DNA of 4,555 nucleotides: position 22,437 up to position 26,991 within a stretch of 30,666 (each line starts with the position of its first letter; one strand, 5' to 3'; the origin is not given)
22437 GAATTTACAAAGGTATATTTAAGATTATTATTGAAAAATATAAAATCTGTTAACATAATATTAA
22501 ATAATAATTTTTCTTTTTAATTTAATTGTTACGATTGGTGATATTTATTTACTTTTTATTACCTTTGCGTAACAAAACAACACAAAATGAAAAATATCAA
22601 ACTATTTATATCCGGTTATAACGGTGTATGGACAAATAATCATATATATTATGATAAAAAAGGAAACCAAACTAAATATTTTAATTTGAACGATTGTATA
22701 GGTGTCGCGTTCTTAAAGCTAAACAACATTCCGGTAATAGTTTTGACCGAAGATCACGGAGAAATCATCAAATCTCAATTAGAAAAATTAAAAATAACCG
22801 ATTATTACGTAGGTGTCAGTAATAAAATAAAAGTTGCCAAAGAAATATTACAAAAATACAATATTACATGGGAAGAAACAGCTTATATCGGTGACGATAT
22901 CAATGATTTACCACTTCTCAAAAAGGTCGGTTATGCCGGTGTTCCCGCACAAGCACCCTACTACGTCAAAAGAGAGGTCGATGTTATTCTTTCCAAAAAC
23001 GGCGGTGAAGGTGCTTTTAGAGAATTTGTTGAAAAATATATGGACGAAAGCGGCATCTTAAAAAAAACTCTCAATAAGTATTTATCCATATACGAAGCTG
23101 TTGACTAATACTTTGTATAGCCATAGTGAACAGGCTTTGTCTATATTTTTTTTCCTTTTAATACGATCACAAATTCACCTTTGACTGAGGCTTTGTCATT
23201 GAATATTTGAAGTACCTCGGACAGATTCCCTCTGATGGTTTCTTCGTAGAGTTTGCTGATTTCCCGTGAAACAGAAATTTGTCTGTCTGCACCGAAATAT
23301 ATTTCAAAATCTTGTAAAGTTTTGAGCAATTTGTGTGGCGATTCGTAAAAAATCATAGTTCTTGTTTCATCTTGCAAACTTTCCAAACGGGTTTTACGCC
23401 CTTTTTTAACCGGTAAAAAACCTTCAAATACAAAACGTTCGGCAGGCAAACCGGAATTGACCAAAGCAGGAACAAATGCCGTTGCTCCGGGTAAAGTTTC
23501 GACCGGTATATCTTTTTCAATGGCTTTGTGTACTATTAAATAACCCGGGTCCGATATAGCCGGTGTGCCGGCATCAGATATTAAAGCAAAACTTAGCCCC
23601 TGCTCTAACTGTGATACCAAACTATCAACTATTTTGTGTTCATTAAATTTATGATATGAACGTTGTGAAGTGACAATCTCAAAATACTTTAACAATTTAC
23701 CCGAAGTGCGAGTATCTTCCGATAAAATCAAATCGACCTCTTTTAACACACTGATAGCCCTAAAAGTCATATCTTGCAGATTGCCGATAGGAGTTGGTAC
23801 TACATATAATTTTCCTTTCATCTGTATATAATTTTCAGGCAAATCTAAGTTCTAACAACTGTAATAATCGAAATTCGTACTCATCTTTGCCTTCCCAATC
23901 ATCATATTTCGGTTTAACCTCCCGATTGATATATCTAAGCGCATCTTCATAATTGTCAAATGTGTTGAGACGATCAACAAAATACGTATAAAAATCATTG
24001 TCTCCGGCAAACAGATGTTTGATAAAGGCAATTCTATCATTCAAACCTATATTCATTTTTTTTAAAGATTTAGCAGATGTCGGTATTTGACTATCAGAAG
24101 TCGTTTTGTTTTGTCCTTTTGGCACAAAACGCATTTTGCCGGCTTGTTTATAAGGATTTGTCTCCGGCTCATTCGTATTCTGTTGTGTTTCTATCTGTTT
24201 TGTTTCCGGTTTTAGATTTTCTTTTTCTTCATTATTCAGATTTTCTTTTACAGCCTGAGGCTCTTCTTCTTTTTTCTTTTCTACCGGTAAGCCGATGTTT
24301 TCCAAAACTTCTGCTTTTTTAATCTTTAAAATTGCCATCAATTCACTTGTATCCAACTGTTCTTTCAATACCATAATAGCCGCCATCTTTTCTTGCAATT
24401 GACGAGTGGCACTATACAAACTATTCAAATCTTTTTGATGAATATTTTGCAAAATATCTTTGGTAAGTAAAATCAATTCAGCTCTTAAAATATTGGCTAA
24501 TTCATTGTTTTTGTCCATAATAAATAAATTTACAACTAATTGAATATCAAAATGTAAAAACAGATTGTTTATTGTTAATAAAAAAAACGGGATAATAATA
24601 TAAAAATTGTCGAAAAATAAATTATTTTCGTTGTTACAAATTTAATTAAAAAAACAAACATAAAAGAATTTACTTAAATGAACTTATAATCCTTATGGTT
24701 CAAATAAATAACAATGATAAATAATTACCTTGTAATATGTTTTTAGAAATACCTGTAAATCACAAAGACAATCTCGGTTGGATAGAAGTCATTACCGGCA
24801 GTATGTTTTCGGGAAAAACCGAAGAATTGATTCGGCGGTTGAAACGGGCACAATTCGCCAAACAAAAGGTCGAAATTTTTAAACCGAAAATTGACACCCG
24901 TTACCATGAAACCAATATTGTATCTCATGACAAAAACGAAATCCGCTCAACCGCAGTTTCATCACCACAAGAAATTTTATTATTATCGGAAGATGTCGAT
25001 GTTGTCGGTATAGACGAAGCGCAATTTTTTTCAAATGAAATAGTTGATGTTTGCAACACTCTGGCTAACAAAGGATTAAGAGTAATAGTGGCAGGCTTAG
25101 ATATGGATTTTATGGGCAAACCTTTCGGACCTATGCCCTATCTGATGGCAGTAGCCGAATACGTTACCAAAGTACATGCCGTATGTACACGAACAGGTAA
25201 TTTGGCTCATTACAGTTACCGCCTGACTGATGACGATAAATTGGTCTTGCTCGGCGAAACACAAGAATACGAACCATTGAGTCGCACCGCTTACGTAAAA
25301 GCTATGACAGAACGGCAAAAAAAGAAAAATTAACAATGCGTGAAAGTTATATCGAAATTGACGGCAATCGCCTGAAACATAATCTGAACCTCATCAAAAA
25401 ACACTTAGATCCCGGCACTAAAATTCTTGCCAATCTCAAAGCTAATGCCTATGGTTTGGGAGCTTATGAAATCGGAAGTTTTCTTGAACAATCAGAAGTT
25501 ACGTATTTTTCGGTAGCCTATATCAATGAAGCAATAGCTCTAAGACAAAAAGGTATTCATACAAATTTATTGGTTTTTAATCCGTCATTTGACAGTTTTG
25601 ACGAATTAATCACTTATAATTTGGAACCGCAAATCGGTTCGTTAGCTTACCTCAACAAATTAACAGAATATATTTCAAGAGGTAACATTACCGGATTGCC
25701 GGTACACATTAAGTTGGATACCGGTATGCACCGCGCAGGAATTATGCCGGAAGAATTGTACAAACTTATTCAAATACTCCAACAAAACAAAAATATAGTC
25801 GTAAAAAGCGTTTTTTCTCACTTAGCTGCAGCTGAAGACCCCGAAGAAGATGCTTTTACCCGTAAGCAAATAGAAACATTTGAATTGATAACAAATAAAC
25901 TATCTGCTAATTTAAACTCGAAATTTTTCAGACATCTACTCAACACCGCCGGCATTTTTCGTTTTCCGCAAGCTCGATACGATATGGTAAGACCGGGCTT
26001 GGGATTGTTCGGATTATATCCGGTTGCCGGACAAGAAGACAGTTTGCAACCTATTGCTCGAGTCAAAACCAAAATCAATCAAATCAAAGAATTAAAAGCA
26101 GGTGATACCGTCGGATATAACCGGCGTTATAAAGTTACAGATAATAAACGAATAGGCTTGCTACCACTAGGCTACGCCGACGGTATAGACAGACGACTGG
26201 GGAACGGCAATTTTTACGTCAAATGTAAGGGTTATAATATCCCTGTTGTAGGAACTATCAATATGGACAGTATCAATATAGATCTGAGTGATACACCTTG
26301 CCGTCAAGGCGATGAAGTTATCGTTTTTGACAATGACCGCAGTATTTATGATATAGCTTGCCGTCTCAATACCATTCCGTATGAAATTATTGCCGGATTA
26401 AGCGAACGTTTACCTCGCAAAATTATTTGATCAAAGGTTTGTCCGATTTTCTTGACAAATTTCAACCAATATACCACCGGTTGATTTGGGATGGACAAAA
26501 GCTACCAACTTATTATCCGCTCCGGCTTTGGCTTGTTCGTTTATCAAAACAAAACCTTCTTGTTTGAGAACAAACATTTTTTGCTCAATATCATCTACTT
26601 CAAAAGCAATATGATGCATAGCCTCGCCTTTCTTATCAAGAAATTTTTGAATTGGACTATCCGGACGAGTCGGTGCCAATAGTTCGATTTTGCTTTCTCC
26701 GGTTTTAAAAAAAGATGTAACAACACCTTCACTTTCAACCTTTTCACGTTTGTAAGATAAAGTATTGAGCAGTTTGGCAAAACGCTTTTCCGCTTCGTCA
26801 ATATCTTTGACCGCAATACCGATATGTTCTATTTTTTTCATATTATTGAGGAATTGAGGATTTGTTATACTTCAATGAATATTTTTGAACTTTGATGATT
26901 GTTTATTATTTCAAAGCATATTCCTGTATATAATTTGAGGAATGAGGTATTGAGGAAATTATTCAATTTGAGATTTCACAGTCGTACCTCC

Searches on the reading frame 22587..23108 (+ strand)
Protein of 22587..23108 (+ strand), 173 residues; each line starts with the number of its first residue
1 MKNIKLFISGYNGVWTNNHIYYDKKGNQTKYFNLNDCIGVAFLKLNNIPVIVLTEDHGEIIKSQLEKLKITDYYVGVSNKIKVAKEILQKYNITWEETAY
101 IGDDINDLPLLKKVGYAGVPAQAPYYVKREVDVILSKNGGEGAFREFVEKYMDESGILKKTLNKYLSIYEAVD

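Call 11: search_protein_families(library=pfam, proteins=[window:22587-23108:+], max_evalue=0.01)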
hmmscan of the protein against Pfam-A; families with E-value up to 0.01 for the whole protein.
window:22587-23108:+ (173 aa): 4 families
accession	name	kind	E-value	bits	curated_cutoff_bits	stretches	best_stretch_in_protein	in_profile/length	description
PF08282.18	Hydrolase_3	-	9.4e-10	39.1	20.9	1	71-142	179-250/255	haloacid dehalogenase-like hydrolase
PF00702.32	Hydrolase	-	5e-07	30.7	26.4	1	41-115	108-191/191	haloacid dehalogenase-like hydrolase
PF13419.12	HAD_2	-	0.00015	22.4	23.8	1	43-110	91-167/178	Haloacid dehalogenase-like hydrolase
PF12710.13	HAD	-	0.00066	20.6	27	1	59-112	113-189/189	haloacid dehalogenase-like hydrolase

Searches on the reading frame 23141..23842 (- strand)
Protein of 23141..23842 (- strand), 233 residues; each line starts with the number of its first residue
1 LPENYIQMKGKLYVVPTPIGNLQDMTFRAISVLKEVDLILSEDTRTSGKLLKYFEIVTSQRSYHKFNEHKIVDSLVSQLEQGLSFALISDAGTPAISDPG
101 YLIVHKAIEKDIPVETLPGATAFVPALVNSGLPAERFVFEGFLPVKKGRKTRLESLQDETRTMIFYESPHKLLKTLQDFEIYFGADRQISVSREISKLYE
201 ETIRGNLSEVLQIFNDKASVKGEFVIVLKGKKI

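Call 11: search_protein_families(library=pfam, proteins=[window:23141-23842:-], max_evalue=0.01)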
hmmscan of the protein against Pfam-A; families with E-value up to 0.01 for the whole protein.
window:23141-23842:- (233 aa): 1 family
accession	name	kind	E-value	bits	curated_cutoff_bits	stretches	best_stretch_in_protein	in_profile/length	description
PF00590.25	TP_methylase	-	4.4e-30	105.6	27.8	1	11-210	1-211/212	Tetrapyrrole (Corrin/Porphyrin) Methylases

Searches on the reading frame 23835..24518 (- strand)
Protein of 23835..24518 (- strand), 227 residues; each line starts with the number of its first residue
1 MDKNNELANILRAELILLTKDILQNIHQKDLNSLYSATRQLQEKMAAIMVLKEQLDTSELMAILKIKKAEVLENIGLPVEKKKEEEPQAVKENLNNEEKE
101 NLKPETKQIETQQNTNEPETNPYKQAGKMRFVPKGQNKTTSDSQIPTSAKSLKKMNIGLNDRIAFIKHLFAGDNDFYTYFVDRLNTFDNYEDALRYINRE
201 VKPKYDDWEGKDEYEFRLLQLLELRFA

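Call 11: search_protein_families(library=pfam, proteins=[window:23835-24518:-], max_evalue=0.01)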
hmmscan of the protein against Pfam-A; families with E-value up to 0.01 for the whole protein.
window:23835-24518:- (227 aa): 1 family
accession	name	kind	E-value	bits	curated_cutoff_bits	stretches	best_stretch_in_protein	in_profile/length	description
PF21476.4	PF0610-like_N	-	0.0052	17.4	33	0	43-75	4-35/50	PF0610-like, N-terminal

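Call 13: search_protein_families(library=ncbifam, proteins=[window:23835-24518:-], max_evalue=0.01)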
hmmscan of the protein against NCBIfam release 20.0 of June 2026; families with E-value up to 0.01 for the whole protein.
window:23835-24518:- (227 aa): 0 families

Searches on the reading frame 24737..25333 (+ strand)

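Call 11: search_protein_families(library=pfam, proteins=[window:24737-25333:+], max_evalue=0.01)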
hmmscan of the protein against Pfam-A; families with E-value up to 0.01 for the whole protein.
window:24737-25333:+ (198 aa): 1 family
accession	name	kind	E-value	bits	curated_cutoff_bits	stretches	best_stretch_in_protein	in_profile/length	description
PF00265.24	TK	-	5.7e-52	176.5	20.6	1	14-186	1-176/176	Thymidine kinase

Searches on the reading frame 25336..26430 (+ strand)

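Call 11: search_protein_families(library=pfam, proteins=[window:25336-26430:+], max_evalue=0.01)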
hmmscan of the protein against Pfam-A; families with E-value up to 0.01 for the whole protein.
window:25336-26430:+ (364 aa): 2 families
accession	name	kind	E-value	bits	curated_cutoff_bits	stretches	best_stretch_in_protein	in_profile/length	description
PF01168.26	Ala_racemase_N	-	4.3e-58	197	24.1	1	8-229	1-220/220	Alanine racemase, N-terminal domain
PF00842.27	Ala_racemase_C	-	7.1e-34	116.6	25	1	241-362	2-126/127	Alanine racemase, C-terminal domain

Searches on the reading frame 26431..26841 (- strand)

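Call 11: search_protein_families(library=pfam, proteins=[window:26431-26841:-], max_evalue=0.01)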
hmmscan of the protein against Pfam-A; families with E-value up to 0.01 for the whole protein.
window:26431-26841:- (136 aa): 3 families
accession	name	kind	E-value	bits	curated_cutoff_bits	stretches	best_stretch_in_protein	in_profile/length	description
PF13669.12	Glyoxalase_4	-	7.3e-26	91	27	1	6-115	2-109/109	Glyoxalase/Bleomycin resistance protein/Dioxygenase superfamily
PF00903.31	Glyoxalase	-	1.9e-10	41.6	20.6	1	3-128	1-121/121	Glyoxalase/Bleomycin resistance protein/Dioxygenase superfamily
PF13468.12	Glyoxalase_3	-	2e-06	28.4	25.1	1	5-105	2-108/176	Glyoxalase-like domain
